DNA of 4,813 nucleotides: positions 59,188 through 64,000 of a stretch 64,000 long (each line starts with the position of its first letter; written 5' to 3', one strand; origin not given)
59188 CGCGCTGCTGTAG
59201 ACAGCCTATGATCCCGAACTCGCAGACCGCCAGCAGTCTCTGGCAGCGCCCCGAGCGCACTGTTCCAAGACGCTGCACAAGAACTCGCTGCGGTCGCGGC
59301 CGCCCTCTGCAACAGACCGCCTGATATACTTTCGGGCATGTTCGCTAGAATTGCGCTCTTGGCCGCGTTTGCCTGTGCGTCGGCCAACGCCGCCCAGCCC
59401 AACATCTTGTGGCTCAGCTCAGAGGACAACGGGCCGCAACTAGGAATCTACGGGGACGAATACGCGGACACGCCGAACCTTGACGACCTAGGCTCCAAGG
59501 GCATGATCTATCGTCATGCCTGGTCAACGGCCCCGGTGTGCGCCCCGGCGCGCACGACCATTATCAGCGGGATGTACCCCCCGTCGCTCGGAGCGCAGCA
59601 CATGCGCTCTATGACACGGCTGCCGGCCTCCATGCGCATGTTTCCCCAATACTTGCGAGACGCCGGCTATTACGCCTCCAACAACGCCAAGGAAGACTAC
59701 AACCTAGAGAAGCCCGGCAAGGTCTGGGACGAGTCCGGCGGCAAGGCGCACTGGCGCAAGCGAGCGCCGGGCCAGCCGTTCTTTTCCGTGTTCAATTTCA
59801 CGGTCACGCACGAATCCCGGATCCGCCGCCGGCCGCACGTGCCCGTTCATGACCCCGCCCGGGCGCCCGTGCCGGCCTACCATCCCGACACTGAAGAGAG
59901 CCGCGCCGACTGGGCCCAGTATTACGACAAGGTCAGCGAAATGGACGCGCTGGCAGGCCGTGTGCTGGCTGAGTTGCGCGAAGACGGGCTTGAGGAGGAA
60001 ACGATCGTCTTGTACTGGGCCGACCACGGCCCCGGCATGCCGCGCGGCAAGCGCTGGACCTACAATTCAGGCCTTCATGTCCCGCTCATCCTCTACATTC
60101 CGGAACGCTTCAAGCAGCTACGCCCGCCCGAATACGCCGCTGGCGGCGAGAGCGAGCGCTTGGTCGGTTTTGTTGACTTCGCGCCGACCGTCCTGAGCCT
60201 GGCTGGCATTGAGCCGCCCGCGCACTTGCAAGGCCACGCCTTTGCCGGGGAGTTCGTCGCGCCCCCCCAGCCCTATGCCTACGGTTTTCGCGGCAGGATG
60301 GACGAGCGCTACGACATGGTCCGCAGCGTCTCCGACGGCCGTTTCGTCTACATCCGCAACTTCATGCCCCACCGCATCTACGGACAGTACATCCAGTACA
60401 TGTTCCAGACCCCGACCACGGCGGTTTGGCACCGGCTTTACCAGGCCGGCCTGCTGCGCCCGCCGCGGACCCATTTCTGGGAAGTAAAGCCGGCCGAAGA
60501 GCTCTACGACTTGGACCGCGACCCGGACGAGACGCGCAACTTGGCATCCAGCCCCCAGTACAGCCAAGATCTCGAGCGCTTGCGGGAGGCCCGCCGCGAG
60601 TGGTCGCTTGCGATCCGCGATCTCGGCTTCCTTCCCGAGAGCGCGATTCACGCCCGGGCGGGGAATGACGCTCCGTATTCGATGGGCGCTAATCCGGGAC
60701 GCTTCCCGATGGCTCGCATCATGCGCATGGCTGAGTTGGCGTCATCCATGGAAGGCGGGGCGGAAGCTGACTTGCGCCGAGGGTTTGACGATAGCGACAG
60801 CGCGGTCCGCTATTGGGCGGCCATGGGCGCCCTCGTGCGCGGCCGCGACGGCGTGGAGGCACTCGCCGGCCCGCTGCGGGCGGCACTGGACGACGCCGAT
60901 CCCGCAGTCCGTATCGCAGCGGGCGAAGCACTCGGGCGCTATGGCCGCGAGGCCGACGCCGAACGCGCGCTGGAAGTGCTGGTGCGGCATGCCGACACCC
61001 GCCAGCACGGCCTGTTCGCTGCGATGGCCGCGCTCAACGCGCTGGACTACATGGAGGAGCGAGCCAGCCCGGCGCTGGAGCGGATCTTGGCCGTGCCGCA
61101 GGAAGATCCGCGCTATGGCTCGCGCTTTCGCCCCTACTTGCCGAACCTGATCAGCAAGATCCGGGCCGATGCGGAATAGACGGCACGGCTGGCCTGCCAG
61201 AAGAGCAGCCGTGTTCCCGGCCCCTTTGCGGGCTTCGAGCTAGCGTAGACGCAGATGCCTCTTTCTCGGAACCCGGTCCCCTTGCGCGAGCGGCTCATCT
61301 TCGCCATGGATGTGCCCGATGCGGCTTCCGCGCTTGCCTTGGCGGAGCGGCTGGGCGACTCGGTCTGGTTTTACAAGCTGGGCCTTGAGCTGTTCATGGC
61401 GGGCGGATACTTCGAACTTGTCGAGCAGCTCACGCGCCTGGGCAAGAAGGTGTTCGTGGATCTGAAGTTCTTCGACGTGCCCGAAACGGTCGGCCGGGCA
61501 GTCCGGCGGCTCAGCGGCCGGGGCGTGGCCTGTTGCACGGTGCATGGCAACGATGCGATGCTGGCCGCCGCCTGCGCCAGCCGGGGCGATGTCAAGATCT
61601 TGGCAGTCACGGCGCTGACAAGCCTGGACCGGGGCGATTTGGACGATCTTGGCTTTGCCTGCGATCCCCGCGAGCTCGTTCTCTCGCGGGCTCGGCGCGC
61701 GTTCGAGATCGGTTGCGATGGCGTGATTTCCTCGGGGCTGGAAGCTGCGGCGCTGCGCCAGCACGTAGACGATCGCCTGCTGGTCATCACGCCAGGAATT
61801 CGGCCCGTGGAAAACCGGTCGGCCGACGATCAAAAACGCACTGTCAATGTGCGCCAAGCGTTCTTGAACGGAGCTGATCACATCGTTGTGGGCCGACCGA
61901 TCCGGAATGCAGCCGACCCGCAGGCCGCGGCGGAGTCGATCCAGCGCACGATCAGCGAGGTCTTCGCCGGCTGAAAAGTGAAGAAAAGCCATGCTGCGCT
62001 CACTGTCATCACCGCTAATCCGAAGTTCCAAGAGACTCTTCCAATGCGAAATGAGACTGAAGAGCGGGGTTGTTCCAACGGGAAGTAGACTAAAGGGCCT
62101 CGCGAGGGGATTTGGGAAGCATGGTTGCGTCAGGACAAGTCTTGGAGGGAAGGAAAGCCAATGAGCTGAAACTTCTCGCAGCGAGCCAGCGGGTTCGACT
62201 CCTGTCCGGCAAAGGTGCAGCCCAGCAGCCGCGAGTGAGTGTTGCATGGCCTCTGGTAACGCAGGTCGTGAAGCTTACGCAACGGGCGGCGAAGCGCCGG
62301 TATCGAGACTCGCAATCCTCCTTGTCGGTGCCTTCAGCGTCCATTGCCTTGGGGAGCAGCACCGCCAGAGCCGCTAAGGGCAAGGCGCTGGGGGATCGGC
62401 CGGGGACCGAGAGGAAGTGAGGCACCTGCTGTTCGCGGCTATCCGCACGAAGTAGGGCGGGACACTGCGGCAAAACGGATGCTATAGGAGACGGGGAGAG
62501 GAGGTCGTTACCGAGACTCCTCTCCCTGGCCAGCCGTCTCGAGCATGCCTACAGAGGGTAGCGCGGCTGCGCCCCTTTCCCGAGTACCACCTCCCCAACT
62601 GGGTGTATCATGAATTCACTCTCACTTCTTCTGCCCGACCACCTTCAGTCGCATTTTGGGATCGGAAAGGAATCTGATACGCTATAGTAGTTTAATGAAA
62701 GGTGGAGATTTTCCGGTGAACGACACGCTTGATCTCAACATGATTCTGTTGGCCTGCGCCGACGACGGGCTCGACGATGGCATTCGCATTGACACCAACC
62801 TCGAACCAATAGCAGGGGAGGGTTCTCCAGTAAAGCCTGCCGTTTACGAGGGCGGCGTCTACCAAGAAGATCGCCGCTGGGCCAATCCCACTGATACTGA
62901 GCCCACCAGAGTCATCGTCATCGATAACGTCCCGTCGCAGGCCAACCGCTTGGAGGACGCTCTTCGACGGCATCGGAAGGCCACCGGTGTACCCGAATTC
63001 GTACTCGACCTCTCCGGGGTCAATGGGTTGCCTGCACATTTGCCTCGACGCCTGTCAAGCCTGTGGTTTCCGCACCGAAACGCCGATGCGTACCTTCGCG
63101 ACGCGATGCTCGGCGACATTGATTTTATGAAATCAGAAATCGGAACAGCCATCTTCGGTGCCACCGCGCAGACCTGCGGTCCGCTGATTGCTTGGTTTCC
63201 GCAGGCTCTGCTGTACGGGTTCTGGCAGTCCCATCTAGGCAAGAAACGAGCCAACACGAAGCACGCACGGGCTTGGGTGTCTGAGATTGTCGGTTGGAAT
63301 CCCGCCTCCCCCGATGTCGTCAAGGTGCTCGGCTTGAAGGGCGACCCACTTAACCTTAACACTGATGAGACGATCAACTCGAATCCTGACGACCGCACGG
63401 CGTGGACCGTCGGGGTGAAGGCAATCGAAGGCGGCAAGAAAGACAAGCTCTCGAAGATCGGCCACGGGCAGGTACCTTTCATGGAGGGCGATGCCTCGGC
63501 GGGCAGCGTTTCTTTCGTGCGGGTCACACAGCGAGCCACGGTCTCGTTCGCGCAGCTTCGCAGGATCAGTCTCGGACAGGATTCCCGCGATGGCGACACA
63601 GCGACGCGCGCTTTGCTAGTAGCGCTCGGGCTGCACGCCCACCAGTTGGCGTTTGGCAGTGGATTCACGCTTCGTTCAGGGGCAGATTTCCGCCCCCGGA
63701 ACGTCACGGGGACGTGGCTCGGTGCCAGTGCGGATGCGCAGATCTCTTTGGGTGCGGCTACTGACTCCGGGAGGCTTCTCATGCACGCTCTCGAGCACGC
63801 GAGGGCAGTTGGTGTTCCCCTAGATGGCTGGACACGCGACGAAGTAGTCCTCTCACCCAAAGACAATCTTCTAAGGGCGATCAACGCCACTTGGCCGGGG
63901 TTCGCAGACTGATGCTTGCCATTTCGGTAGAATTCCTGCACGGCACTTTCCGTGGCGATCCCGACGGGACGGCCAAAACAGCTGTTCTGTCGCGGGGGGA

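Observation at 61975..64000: Probable start of a type I-G (I-U) CRISPR-Cas operon directly after pyrF, cut by the window edge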

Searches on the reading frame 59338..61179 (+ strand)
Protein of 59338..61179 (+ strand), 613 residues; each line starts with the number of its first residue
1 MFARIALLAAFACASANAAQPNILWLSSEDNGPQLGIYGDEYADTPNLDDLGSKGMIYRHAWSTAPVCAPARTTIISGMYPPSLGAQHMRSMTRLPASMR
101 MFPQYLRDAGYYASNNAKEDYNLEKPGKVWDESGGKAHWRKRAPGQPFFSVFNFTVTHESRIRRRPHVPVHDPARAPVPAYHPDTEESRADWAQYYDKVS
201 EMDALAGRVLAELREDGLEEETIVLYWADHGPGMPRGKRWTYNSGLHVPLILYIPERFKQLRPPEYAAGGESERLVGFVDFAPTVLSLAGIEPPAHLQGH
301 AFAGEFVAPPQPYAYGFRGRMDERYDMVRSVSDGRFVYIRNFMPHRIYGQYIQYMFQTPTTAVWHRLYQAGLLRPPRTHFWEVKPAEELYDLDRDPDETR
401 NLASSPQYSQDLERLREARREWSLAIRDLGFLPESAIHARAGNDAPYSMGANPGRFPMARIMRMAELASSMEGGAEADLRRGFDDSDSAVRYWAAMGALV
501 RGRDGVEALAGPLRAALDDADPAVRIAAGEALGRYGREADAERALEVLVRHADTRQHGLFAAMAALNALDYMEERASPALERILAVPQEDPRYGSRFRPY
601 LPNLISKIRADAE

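Call 4: search_protein_families(library=ncbifam, proteins=[window:59338-61179:+], max_evalue=1)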
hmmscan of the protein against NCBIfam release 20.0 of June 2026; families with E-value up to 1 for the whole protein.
window:59338-61179:+ (613 aa): 6 families
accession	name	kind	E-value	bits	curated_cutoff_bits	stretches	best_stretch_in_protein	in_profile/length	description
NF010322.0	PRK13759.1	equivalog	5.7e-35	120.7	481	3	187-302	262-376/486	arylsulfatase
TIGR03417.1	chol_sulfatase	equivalog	8.9e-29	100.7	433.45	3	20-115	2-97/500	choline-sulfatase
NF045661.1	HdlasePehA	equivalog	9.3e-18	64.1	900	3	185-303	274-389/506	phosphoric/sulfuric ester hydrolase PehA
NF052527.1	Mn_arylsulf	exception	2.4e-14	53.1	850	2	40-112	23-94/479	manganese-dependent arylsulfatase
NF038282.1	LapC_YejM_PbgA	exception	0.056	11.7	825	1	186-257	405-478/584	LPS biosynthesis-modulating metalloenzyme YejM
NF053595.1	LptchSynLtaSGpos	equivalog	0.18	10.3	970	1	193-293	428-530/626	lipoteichoic acid synthase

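Call 5: search_protein_families(library=pfam, proteins=[window:59338-61179:+], max_evalue=1)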
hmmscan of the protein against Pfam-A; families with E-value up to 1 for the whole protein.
window:59338-61179:+ (613 aa): 10 families
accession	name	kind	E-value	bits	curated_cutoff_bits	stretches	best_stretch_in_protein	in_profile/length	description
PF00884.28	Sulfatase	-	2.7e-37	129.1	25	2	142-291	160-301/301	Sulfatase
PF16347.10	SGSH_C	-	1.4e-13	51.8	29.3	2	238-302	8-64/154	N-sulphoglucosamine sulphohydrolase, C-terminal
PF13646.12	HEAT_2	-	1.6e-11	44.8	27.7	2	483-562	8-81/88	HEAT repeats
PF01663.27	Phosphodiest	-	5.1e-05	23.5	23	1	43-231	18-220/342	Type I phosphodiesterase / nucleotide pyrophosphatase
PF02985.28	HEAT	-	0.00052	20.5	23.5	1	513-534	5-26/31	HEAT repeat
PF14707.11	Sulfatase_C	-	0.0032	18.5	30.9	1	388-424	57-94/127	C-terminal region of aryl-sulfatase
PF13513.12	HEAT_EZ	-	0.025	15.6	27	1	503-535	23-55/55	HEAT-like repeat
PF12717.13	Cnd1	-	0.047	14.2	26.4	1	495-528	9-41/162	non-SMC mitotic condensation complex subunit 1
PF11910.14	NdhO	-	0.17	12.3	25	0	347-369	41-63/66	Cyanobacterial and plant NDH-1 subunit O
PF02995.22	DUF229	-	0.29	10.2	25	1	195-263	306-343/496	Protein of unknown function (DUF229)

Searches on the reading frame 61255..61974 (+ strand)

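Call 4: search_protein_families(library=ncbifam, proteins=[window:61255-61974:+], max_evalue=1)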
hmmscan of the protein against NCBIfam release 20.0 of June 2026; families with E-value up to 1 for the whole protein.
window:61255-61974:+ (239 aa): 7 families
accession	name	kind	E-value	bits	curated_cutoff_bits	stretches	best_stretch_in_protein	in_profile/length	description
NF001273.0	PRK00230.1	equivalog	1.3e-70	237.5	193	1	11-234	4-230/233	orotidine-5'-phosphate decarboxylase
TIGR01740.1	pyrF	equivalog_domain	6.9e-52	176.3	92.3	1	14-230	1-216/216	orotidine-5'-phosphate decarboxylase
NF010386.0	PRK13813.1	equivalog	5.1e-39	134.1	208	1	12-235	5-215/216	orotidine 5'-phosphate decarboxylase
TIGR03128.2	RuMP_HxlA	equivalog_domain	0.00041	20.1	200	1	199-233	171-205/205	3-hexulose-6-phosphate synthase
NF041755.1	RuMP_HxlAB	equivalog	0.00065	18.7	500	1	199-234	176-211/391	bifunctional 3-hexulose-6-phosphate synthase/6-phospho-3-hexuloisomerase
NF009833.0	PRK13307.1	equivalog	0.014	14.3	274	1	197-232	343-378/392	bifunctional 5,6,7,8-tetrahydromethanopterin hydro-lyase/3-hexulose-6-phosphate synthase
NF009832.1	PRK13306.1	subfamily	0.049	13.1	250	0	210-236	187-213/215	3-dehydro-L-gulonate-6-phosphate decarboxylase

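Call 5: search_protein_families(library=pfam, proteins=[window:61255-61974:+], max_evalue=1)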
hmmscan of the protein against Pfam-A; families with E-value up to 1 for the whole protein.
window:61255-61974:+ (239 aa): 1 family
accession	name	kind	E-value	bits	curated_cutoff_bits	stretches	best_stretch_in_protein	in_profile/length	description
PF00215.30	OMPdecase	-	1.3e-45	156.4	27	1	13-229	2-221/221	Orotidine 5'-phosphate decarboxylase / HUMPS family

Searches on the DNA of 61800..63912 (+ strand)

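Call 12: search_rna_families(source=window, start=61800, end=62800, threshold=evalue, max_evalue=10, show_alignments=3)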
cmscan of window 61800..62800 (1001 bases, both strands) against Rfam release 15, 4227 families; matches with E-value up to 10: 8.
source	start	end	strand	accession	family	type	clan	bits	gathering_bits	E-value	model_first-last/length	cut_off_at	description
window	62196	62415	+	RF02005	group-II-D1D4-6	Intron;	CL00102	93.5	49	8.4e-27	1-225/225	no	Group II catalytic intron D1-D4-6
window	62486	62532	-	RF04288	mir-9201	Gene; miRNA;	CL00147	18.1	95.5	0.91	1-81/81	no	mir-9201 microRNA precursor family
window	62035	62065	-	RF01344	CRISPR-DR34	Gene; CRISPR;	-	17.2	35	3.5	1-36/36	no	CRISPR RNA direct repeat element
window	62478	62547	+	RF03261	mir-1759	Gene; miRNA;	-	15.8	58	9.7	1-75/75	no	mir-1759 microRNA precursor family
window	62489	62532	+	RF04279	mir-H20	Gene; miRNA;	CL00141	15.5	99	9.1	1-82/82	no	mir-H20 microRNA precursor family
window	62491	62534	+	RF03595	mir-3569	Gene; miRNA;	-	15.2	50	8.2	1-58/58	no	mir-3569 microRNA precursor family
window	62485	62536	+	RF01918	mir-1249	Gene; miRNA;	-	14.7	83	7.2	1-75/75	no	mir-1249 microRNA precursor family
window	62651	62728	+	RF02924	skipping-rope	Gene; sRNA;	-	13.2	36.7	9.2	1-80/80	no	skipping-rope RNA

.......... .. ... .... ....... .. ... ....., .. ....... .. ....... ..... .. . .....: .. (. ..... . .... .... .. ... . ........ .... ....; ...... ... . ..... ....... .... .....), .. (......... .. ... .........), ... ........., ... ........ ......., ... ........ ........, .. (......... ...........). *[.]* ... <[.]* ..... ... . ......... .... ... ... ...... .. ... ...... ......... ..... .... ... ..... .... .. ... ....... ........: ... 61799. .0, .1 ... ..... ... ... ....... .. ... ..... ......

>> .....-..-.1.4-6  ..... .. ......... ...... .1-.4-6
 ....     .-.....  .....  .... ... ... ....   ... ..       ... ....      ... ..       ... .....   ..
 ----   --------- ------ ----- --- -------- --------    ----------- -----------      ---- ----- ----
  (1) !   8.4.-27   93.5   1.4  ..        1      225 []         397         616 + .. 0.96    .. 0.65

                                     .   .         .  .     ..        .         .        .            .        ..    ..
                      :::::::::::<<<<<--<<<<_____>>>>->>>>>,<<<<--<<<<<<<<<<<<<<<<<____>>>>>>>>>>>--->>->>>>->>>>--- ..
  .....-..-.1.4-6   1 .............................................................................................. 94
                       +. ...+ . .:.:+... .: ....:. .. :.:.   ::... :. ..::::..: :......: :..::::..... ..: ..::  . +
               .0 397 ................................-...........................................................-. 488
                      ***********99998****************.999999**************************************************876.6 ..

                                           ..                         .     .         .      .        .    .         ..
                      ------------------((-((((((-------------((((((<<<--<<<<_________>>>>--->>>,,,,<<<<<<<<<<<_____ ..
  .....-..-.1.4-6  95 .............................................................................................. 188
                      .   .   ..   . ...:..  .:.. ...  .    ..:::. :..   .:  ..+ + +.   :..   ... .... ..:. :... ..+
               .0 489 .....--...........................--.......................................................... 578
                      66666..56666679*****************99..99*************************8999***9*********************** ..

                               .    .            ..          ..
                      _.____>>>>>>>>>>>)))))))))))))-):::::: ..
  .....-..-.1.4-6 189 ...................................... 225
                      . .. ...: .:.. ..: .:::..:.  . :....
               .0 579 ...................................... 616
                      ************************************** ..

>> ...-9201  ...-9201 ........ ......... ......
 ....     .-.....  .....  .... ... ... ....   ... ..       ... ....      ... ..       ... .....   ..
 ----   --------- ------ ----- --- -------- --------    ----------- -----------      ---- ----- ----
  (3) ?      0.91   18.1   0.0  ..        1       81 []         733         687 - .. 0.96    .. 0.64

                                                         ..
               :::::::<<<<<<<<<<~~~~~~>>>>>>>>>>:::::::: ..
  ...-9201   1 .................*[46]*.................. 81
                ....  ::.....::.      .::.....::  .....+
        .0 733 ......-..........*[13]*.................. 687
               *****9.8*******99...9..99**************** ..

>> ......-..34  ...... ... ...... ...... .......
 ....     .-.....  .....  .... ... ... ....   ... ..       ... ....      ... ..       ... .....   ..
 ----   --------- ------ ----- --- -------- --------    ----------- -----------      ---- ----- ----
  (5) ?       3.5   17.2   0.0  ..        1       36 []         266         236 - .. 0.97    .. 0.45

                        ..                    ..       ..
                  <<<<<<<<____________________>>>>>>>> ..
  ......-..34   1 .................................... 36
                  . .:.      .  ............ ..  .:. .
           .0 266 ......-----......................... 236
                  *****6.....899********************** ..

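Call 24: search_rna_families(sources=[L065, L066, L001, L062, L003, L005, L010], threshold=gathering)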
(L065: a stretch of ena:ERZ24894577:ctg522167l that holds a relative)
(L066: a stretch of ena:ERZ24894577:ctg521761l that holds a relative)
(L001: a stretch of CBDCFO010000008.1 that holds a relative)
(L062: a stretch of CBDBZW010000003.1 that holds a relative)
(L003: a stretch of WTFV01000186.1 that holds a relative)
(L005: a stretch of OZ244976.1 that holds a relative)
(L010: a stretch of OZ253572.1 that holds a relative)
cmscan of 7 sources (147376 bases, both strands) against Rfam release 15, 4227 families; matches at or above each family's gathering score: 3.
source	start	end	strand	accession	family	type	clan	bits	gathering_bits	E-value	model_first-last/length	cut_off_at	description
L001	7398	7568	+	RF02001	group-II-D1D4-3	Intron;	CL00102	135.5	32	1.9e-27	1-170/170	no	Group II catalytic intron D1-D4-3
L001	7607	7684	+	RF01998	group-II-D1D4-1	Intron;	CL00102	51.9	35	4.5e-06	1-84/84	no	Group II catalytic intron D1-D4-1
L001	7870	7942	+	RF00029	Intron_gpII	Intron;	-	44.2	40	4.7e-05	1-77/77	no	Group II catalytic intron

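Call 72: search_rna_families(source=L022, start=2000, end=10000, threshold=gathering)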
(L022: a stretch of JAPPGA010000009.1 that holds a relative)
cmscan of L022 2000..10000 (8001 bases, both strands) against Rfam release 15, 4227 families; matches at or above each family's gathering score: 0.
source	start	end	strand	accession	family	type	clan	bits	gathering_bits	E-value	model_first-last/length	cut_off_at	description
